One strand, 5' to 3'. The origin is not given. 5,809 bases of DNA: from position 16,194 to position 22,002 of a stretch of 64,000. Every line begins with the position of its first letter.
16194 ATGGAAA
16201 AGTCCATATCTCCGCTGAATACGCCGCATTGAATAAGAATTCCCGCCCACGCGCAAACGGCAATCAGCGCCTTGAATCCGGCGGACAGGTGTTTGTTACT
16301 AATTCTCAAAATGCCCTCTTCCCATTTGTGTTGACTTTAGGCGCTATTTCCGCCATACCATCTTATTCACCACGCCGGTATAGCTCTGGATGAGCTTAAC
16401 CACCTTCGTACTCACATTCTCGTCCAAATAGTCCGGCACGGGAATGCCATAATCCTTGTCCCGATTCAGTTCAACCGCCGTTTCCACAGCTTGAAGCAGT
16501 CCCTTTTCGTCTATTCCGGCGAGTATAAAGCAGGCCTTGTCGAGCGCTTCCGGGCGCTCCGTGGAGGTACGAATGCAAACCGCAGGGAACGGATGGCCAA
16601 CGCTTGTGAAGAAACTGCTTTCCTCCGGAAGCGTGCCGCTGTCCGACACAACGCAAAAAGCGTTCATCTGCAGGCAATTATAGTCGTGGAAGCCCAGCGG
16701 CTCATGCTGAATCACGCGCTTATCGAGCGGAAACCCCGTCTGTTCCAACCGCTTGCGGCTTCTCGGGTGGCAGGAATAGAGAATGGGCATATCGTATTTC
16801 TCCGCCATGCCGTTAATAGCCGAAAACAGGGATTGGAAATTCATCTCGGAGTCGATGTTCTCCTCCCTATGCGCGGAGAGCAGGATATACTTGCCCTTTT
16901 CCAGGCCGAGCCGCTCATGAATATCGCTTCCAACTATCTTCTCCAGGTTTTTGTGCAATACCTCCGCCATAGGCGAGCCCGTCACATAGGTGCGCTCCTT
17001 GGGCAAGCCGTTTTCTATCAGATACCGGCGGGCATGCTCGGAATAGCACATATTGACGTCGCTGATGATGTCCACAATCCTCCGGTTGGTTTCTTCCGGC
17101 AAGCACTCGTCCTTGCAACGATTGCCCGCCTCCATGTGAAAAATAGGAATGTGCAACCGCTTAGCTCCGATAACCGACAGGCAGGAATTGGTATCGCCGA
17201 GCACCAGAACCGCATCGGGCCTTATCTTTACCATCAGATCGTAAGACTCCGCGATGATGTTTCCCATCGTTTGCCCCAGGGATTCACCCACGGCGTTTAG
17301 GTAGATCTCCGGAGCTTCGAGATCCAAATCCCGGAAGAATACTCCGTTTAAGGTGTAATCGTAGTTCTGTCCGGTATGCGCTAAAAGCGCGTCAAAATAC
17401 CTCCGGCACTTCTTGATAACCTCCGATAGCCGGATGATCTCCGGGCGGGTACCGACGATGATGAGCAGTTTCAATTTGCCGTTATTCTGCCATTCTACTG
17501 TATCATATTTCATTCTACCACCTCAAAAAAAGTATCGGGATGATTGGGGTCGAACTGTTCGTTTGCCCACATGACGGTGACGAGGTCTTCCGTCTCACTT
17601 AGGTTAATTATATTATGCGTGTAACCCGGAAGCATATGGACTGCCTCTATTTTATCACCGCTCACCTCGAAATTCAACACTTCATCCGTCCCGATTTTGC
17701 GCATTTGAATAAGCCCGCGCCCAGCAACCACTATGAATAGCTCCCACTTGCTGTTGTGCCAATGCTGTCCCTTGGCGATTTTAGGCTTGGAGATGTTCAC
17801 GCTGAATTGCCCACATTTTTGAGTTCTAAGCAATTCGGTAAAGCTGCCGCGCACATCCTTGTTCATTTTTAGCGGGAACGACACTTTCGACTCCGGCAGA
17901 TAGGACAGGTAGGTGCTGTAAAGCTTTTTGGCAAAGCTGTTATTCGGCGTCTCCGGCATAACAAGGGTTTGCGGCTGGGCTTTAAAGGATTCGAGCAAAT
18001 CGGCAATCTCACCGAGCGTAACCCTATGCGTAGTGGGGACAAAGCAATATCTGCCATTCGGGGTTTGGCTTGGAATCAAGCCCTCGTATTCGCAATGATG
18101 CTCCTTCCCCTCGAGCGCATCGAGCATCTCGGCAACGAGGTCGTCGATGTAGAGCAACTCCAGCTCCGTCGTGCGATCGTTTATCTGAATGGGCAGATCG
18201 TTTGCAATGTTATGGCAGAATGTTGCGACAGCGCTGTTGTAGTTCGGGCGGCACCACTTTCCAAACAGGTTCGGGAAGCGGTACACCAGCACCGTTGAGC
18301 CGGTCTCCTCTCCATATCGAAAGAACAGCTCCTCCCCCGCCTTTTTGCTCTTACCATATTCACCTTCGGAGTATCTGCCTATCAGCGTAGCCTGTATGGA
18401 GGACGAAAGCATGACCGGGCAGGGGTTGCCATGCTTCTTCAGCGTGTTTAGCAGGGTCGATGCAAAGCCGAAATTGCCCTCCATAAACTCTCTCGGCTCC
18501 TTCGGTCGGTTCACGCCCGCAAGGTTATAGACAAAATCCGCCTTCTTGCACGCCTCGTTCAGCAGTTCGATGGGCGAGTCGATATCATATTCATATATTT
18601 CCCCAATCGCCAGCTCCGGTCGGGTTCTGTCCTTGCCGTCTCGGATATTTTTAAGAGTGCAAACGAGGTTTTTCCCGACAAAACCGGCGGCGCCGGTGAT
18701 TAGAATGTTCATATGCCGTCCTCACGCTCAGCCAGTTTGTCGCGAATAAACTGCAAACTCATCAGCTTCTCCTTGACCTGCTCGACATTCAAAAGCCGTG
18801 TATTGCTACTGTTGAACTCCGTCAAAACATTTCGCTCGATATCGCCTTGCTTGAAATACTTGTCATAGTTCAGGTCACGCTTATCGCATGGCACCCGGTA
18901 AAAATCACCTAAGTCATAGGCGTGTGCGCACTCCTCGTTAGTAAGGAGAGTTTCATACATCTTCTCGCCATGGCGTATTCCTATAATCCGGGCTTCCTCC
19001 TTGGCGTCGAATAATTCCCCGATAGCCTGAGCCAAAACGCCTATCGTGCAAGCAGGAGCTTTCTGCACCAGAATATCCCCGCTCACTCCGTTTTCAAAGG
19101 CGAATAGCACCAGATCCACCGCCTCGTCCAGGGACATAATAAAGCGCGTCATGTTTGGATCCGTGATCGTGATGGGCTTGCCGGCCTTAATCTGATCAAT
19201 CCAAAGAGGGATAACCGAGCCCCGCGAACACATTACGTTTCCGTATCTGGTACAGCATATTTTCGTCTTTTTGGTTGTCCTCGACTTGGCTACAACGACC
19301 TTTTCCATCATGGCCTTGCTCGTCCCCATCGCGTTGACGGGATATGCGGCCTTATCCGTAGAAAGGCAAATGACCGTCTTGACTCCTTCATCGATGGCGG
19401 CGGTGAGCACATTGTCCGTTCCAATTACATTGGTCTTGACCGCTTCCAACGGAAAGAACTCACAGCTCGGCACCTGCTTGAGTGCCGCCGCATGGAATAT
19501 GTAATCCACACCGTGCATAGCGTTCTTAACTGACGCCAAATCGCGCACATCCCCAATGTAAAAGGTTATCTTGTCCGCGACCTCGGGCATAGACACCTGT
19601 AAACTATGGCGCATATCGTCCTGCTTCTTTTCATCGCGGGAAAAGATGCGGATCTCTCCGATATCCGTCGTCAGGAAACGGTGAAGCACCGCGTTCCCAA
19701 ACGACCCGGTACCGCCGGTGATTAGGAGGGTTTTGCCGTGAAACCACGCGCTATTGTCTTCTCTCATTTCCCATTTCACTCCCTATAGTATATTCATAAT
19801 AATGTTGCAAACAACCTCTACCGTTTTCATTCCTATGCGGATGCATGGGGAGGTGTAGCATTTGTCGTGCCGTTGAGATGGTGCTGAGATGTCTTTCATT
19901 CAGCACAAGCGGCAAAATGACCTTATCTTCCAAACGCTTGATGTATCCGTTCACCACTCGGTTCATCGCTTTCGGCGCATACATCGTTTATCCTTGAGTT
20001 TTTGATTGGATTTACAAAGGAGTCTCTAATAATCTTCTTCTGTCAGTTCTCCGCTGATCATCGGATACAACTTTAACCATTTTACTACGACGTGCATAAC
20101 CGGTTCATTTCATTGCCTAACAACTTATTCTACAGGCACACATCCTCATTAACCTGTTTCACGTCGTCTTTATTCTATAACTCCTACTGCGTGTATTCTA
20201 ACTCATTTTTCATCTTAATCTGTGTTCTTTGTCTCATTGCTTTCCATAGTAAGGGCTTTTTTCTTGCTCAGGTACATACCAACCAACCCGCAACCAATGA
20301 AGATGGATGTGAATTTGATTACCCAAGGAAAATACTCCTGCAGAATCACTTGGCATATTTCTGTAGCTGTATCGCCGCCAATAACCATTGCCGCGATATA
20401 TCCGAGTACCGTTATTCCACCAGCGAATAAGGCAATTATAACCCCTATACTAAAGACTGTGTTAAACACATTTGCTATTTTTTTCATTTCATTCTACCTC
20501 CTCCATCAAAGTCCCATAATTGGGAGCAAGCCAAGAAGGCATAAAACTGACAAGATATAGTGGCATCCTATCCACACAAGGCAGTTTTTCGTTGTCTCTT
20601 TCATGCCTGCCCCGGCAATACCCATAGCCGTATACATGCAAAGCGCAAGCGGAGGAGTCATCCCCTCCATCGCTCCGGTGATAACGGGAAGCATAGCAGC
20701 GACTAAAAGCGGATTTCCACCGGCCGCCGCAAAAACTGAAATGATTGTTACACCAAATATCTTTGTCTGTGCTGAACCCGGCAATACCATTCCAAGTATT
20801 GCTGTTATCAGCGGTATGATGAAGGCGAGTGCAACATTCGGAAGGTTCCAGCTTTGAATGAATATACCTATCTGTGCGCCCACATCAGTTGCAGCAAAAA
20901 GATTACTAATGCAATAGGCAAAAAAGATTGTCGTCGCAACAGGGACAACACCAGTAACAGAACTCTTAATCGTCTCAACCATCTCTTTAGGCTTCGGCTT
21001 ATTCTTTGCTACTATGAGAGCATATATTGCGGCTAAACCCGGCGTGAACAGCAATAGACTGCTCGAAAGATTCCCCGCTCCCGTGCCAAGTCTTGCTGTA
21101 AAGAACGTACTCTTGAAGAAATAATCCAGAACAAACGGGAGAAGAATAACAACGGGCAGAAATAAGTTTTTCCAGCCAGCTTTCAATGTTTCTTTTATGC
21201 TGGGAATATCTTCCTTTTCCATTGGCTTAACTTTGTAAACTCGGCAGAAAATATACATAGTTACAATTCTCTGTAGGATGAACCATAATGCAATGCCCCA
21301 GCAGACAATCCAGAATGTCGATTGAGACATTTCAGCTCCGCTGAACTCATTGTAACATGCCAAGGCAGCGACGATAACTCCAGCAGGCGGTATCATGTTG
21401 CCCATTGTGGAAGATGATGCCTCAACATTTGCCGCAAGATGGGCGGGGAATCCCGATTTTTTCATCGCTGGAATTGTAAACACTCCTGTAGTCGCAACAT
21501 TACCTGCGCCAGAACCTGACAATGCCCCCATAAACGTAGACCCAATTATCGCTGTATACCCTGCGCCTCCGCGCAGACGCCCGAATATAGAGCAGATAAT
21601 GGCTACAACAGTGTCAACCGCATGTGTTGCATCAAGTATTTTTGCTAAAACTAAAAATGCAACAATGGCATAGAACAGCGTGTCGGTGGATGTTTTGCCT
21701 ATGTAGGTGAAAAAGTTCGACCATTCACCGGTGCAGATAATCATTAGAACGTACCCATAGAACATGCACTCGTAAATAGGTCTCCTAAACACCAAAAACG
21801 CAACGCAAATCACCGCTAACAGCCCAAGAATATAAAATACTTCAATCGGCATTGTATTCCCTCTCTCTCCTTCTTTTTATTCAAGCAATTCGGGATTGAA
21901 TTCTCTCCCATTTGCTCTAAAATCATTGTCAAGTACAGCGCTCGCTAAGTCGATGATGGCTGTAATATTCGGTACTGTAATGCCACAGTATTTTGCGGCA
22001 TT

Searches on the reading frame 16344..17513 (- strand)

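Call 10: search_protein_families(library=pfam, proteins=[window:16344-17513:-], max_evalue=0.001)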
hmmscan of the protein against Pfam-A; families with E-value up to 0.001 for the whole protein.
window:16344-17513:- (389 aa): 2 families
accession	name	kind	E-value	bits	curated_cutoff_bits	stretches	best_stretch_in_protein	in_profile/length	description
PF02350.25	Epimerase_2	-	1.3e-76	258.2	30.6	1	38-375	7-346/347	UDP-N-acetylglucosamine 2-epimerase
PF04464.20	Glyphos_transf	-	0.00066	19.2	22.1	1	172-262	157-247/367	CDP-Glycerol:Poly(glycerophosphate) glycerophosphotransferase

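Call 94: search_protein_families(library=ncbifam, proteins=[window:16344-17513:-], max_evalue=1e-20)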
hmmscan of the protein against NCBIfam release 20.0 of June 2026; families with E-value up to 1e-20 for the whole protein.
window:16344-17513:- (389 aa): 1 family
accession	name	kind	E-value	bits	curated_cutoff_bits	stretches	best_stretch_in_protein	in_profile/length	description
TIGR00236.1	wecB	equivalog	2.3e-62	211.3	210.15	1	14-350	1-336/366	non-hydrolyzing UDP-N-acetylglucosamine 2-epimerase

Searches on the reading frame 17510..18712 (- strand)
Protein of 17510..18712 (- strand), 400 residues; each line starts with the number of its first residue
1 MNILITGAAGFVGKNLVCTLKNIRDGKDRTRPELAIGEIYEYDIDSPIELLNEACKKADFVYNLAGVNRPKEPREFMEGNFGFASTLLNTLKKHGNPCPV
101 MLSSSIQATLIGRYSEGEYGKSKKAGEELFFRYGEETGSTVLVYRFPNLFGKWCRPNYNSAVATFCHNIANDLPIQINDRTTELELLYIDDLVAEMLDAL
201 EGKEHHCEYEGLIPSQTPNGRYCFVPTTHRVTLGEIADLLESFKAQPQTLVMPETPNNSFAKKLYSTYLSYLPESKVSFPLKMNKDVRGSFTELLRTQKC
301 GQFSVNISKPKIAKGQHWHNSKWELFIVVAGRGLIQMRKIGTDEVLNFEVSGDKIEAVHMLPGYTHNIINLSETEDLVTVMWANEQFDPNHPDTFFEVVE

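Call 10: search_protein_families(library=pfam, proteins=[window:17510-18712:-], max_evalue=0.001)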
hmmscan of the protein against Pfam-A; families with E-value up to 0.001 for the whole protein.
window:17510-18712:- (400 aa): 3 families
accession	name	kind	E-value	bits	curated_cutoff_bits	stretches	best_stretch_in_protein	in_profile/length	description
PF14667.12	Polysacc_synt_C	-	8.6e-45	151.9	28.7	1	284-395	1-111/111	Polysaccharide biosynthesis C-terminal domain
PF01370.27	Epimerase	-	1.5e-17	64.2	20.9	1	3-202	1-227/240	NAD dependent epimerase/dehydratase family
PF07993.18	NAD_binding_4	-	0.00048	19.8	20.1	0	110-151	169-209/258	Male sterility protein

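Call 94: search_protein_families(library=ncbifam, proteins=[window:17510-18712:-], max_evalue=1e-20)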
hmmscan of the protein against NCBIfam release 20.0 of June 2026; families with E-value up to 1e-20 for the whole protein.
window:17510-18712:- (400 aa): 1 family
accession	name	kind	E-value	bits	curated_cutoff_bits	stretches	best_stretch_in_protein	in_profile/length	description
NF047837.1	UDPAcbARedWbcJ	equivalog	1.8e-104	349.6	500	1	1-397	1-366/372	UDP-2-acetamido-2,6-beta-L-arabino-hexul-4-ose reductase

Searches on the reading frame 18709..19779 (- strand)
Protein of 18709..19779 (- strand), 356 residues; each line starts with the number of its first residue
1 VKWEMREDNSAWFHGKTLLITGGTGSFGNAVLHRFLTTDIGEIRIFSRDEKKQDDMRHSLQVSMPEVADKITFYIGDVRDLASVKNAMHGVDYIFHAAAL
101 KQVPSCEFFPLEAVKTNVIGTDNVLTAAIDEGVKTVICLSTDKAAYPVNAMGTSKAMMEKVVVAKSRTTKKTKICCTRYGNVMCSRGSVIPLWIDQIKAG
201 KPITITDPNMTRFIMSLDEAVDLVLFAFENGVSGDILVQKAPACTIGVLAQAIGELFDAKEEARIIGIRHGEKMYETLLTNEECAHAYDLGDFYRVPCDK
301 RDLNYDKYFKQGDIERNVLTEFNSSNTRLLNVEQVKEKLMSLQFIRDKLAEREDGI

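Call 10: search_protein_families(library=pfam, proteins=[window:18709-19779:-], max_evalue=0.001)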
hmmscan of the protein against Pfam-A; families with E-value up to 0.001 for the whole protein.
window:18709-19779:- (356 aa): 10 families
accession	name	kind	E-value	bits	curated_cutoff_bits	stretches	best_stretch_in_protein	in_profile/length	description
PF02719.21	Polysacc_synt_2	-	2.1e-104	349.3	20.2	1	18-296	1-291/293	Polysaccharide biosynthesis protein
PF01370.27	Epimerase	-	8.6e-26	91.2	20.9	1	19-235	2-235/240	NAD dependent epimerase/dehydratase family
PF08485.16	Polysacc_syn_2C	-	3e-20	72.1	25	1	299-346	1-48/48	Polysaccharide biosynthesis protein C-terminal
PF01073.25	3Beta_HSD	-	1.8e-16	60.4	22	1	19-147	1-122/280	3-beta hydroxysteroid dehydrogenase/isomerase family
PF16363.11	GDP_Man_Dehyd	-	4.1e-15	56.5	27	1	19-222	1-231/332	GDP-mannose 4,6 dehydratase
PF13460.12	NAD_binding_10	-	1.2e-09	38.7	27.2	1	22-168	1-127/184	NAD(P)H-binding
PF07993.18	NAD_binding_4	-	2e-09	37.4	20.1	1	20-144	1-138/258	Male sterility protein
PF04321.23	RmlD_sub_bind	-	3.3e-08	33.4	27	1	17-164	2-138/287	RmlD substrate binding domain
PF05368.20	NmrA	-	1.9e-06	28.1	27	1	16-210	3-181/298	NmrA-like family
PF08659.16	KR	-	7.9e-05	23.1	22.6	1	17-92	2-76/180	KR domain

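Call 94: search_protein_families(library=ncbifam, proteins=[window:18709-19779:-], max_evalue=1e-20)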
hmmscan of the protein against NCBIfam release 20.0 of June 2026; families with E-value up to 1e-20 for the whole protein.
window:18709-19779:- (356 aa): 2 families
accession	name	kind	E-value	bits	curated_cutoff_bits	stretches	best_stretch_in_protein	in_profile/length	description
TIGR04130.1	FnlA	equivalog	3.3e-153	509.5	730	1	13-347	2-333/337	UDP-N-acetylglucosamine 4,6-dehydratase/5-epimerase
TIGR03589.1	PseB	equivalog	5.4e-93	311.5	407.75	1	13-337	2-322/324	UDP-N-acetylglucosamine 4,6-dehydratase (inverting)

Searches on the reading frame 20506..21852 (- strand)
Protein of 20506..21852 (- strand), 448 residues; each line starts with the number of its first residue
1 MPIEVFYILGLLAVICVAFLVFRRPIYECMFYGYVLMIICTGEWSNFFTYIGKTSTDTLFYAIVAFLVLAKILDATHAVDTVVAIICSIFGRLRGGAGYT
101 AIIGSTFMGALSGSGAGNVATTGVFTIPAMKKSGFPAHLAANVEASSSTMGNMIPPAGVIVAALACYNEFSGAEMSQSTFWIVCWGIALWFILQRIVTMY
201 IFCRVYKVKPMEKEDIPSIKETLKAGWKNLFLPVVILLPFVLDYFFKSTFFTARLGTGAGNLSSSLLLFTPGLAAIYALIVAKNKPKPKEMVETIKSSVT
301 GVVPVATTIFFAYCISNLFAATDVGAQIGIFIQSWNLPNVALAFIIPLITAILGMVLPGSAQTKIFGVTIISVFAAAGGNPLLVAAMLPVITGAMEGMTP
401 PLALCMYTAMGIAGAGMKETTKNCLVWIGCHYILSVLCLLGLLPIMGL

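Call 10: search_protein_families(library=pfam, proteins=[window:20506-21852:-], max_evalue=0.001)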
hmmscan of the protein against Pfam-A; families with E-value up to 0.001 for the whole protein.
window:20506-21852:- (448 aa): 1 family
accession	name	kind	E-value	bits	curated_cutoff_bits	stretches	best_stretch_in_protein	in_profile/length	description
PF06808.19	DctM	-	2.8e-51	175.1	23.8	1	14-439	2-408/413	Tripartite ATP-independent periplasmic transporter, DctM component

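Call 60: search_protein_families(library=ncbifam, proteins=[window:20506-21852:-], max_evalue=0.00001)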
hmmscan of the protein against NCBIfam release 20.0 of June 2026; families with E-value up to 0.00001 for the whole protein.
window:20506-21852:- (448 aa): 3 families
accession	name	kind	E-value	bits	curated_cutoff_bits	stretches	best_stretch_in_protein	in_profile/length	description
TIGR02123.1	TRAP_fused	subfamily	2.8e-41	141.9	320.65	1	58-437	166-527/615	TRAP transporter fused permease subunit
TIGR00786.1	dctM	subfamily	2.2e-26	92.6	268.45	2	59-239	39-213/405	TRAP transporter large permease subunit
NF011634.1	PRK15060.1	equivalog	1.6e-08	34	800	1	59-437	54-409/425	2,3-diketo-L-gulonate TRAP transporter large permease YiaN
